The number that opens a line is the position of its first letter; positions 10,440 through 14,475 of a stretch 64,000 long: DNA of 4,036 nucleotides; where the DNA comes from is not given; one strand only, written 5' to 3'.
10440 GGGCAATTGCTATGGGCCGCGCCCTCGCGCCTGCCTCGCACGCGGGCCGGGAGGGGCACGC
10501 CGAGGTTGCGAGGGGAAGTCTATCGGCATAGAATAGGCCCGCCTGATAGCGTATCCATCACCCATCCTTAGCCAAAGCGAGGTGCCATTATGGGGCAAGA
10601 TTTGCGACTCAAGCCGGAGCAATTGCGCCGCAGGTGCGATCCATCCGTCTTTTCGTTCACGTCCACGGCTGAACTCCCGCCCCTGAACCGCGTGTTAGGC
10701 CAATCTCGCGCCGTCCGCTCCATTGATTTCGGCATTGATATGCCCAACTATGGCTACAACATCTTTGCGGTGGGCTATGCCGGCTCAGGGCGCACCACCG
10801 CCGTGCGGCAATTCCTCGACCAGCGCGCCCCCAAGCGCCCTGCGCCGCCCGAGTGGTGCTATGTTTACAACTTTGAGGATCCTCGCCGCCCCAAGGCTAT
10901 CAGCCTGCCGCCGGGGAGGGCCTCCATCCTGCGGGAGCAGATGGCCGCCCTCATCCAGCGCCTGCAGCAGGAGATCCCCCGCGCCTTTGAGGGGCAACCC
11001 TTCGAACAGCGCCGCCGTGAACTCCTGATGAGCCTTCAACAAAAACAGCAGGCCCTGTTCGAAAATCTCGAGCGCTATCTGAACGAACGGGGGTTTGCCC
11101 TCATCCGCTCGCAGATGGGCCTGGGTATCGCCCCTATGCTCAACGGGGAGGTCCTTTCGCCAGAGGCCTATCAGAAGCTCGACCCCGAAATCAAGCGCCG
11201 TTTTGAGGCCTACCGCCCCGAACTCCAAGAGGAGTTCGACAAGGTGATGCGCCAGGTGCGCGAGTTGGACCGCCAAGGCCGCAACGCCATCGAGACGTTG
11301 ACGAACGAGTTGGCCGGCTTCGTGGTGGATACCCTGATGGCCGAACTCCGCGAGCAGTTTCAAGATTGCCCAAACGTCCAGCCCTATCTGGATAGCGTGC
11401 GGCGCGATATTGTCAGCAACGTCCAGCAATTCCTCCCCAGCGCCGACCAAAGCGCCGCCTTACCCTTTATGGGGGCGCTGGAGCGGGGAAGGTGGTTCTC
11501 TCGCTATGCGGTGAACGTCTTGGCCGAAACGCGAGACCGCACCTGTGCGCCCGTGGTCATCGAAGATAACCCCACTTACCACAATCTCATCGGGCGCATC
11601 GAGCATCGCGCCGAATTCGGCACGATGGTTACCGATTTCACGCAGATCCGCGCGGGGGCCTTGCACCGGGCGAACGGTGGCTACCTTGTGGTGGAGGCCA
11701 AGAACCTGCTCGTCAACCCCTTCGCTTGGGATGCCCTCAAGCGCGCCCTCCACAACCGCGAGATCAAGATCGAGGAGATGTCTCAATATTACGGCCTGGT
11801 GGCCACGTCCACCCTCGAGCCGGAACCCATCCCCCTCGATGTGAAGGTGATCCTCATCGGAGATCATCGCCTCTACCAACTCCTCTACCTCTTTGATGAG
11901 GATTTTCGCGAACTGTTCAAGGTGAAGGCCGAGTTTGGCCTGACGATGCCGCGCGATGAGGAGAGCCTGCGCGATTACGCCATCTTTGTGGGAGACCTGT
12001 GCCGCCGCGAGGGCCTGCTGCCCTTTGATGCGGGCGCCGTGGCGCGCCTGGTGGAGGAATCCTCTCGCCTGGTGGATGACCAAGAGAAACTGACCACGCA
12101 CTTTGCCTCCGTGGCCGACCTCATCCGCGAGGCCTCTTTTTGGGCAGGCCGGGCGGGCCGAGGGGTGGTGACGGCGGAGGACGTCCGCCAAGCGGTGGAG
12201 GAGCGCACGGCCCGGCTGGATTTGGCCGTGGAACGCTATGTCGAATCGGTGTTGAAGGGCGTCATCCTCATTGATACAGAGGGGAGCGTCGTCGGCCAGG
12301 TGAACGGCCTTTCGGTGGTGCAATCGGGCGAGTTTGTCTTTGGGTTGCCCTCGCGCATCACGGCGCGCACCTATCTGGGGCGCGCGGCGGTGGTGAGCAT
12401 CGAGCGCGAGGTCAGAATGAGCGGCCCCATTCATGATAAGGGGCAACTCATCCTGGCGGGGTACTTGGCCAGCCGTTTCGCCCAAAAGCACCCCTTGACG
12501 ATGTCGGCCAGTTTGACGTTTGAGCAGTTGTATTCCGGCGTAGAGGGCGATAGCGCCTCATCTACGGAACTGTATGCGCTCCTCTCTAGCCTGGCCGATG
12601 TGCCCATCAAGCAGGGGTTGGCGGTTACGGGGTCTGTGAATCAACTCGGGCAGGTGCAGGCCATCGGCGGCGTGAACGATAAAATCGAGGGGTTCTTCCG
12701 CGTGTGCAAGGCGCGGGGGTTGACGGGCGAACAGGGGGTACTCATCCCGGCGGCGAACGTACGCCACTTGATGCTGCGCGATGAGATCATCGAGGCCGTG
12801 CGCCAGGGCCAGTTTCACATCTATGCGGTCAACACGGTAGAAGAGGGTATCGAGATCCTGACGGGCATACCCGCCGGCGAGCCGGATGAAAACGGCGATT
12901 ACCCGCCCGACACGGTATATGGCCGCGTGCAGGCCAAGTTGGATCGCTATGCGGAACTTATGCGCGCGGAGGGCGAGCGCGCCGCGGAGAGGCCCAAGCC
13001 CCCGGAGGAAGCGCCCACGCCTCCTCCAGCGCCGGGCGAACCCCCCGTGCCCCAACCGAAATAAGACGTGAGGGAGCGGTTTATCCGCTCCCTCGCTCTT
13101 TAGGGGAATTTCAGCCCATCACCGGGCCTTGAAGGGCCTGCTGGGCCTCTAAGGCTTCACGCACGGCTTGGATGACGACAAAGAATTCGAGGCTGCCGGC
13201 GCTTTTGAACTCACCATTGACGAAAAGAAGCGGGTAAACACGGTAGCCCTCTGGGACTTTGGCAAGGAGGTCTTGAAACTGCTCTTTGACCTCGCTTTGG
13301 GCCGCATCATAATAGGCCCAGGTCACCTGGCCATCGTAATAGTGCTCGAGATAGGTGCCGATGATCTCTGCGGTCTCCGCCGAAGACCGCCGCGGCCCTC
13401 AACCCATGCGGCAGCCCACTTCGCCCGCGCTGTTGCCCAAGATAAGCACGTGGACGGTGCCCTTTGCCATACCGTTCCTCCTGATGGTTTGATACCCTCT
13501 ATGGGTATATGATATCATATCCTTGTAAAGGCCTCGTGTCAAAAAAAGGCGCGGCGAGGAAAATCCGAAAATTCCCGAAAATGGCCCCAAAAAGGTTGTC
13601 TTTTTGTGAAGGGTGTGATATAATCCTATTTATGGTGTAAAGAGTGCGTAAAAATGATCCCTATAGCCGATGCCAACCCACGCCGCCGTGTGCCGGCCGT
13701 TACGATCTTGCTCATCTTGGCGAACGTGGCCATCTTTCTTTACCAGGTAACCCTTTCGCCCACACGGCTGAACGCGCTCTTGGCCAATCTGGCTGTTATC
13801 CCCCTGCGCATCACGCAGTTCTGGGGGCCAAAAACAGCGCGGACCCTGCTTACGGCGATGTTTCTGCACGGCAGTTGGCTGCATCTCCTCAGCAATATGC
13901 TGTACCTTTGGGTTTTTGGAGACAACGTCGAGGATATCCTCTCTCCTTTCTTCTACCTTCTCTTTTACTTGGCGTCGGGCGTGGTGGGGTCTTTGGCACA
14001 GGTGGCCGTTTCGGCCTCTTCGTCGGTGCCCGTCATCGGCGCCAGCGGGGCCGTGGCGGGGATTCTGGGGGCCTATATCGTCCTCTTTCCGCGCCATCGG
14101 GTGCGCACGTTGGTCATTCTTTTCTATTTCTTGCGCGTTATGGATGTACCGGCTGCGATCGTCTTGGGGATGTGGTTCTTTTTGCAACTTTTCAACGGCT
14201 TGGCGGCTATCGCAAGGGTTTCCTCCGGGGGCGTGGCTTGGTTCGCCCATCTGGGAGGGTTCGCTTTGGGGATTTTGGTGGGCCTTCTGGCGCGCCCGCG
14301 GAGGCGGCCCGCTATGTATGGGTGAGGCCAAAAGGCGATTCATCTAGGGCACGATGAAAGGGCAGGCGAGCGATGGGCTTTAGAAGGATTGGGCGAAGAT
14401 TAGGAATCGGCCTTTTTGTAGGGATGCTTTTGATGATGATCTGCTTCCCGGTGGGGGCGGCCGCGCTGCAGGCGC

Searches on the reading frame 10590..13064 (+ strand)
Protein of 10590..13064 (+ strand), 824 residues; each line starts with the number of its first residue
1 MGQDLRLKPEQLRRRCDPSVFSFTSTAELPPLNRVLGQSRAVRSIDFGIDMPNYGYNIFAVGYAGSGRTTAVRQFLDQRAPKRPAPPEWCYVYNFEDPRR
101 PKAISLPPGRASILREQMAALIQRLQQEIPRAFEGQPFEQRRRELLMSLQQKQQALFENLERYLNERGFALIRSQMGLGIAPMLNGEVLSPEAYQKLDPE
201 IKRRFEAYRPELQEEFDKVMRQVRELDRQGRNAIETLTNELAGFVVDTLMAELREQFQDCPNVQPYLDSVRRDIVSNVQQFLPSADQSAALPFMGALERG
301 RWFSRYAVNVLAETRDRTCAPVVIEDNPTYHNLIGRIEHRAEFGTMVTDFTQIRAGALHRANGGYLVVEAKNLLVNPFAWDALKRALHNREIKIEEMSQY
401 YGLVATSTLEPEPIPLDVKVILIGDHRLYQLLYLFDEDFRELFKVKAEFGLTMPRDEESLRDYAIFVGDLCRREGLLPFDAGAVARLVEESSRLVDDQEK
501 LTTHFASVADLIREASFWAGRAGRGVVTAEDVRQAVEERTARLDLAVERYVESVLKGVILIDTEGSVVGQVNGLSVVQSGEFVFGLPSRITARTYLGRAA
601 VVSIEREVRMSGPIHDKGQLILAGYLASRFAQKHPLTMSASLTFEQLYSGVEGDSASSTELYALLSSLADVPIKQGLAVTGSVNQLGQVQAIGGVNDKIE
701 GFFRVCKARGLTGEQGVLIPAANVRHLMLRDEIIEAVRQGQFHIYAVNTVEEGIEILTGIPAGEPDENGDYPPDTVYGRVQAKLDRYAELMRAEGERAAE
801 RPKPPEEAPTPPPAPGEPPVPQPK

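Call 7: search_protein_families(library=pfam, proteins=[window:10590-13064:+], max_evalue=0.1)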
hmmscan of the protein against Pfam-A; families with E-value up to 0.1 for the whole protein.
window:10590-13064:+ (824 aa): 8 families
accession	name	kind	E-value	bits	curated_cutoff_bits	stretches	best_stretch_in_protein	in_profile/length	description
PF13654.12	AAA_32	-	2.9e-58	196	21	1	320-449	3-132/133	LonB-like, AAA domain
PF20436.4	LonB_AAA-LID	-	2.6e-26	91.9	22.4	1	478-542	1-65/65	Archaeal LonB, AAA+ ATPase LID domain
PF20437.3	LonC_helical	-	6.7e-16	58.4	24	1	89-121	2-34/34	Lon-like LonC helical domain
PF05362.19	Lon_C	-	2.4e-08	34.2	21.1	1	652-755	108-200/205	Lon protease (S16) C-terminal proteolytic domain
PF13401.12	AAA_22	-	0.01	16.6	27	1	57-168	7-83/130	AAA domain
PF13191.12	AAA_16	-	0.016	16.2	32.6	0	58-164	27-124/167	AAA ATPase domain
PF03938.19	OmpH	-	0.021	15.4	32.4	0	119-172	64-116/141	Outer membrane protein (OmpH-like)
PF22618.1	RskA_N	-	0.061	14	27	0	200-225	20-45/48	Anti-sigma-K factor RskA, N-terminal domain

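Call 8: search_protein_families(library=ncbifam, proteins=[window:10590-13064:+], max_evalue=0.1)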
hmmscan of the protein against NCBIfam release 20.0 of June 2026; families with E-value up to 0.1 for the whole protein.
window:10590-13064:+ (824 aa): 7 families
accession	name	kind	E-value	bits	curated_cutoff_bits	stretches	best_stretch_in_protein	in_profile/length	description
TIGR00764.1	lon_rel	equivalog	1.9e-37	129.2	516.6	1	309-755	161-590/608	ATP-dependent protease LonB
TIGR02903.1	spore_lon_C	equivalog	8.2e-10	37.8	678.8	1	651-756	523-613/615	Lon family ATP-dependent protease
TIGR02902.1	spore_lonB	equivalog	8.8e-09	34.5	723.3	1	650-736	438-517/531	ATP-dependent protease LonB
TIGR00763.1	lon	equivalog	1.3e-05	23.9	608.05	1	653-752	701-789/795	endopeptidase La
NF008053.0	PRK10787.1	equivalog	4e-05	21.9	891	1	652-754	676-767/784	endopeptidase La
TIGR01484.1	HAD-SF-IIB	subfamily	0.039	14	41.8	1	144-240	86-178/221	HAD-IIB family hydrolase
TIGR02928.1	TIGR02928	subfamily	0.052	12.4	181.3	0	510-538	246-274/366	orc1/cdc6 family replication initiation protein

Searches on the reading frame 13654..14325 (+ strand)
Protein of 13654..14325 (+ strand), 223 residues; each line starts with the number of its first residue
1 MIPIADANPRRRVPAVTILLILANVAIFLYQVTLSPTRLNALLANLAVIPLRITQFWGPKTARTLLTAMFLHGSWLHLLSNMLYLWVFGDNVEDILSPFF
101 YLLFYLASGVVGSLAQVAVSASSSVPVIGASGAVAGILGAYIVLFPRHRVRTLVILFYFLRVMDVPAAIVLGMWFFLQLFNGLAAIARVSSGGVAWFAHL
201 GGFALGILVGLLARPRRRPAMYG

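Call 7: search_protein_families(library=pfam, proteins=[window:13654-14325:+], max_evalue=0.1)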
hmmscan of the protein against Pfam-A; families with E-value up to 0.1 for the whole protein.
window:13654-14325:+ (223 aa): 1 family
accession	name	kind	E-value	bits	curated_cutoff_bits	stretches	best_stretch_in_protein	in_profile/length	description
PF01694.28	Rhomboid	-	1.1e-33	116.9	22.6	1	63-214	5-141/143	Rhomboid domain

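Call 8: search_protein_families(library=ncbifam, proteins=[window:13654-14325:+], max_evalue=0.1)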
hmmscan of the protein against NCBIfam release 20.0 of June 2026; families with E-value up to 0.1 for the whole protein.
window:13654-14325:+ (223 aa): 3 families
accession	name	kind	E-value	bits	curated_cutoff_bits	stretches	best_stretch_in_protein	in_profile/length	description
TIGR03902.1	rhom_GG_sort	equivalog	1.8e-07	31.2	84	1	65-210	19-153/154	rhombosortase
TIGR04239.1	rhombo_GlpG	equivalog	7.7e-06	25.8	250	1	15-212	95-267/271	rhomboid family intramembrane serine protease GlpG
NF008155.0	PRK10907.1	equivalog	2.1e-05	24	335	1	10-148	90-217/276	rhomboid family intramembrane serine protease GlpG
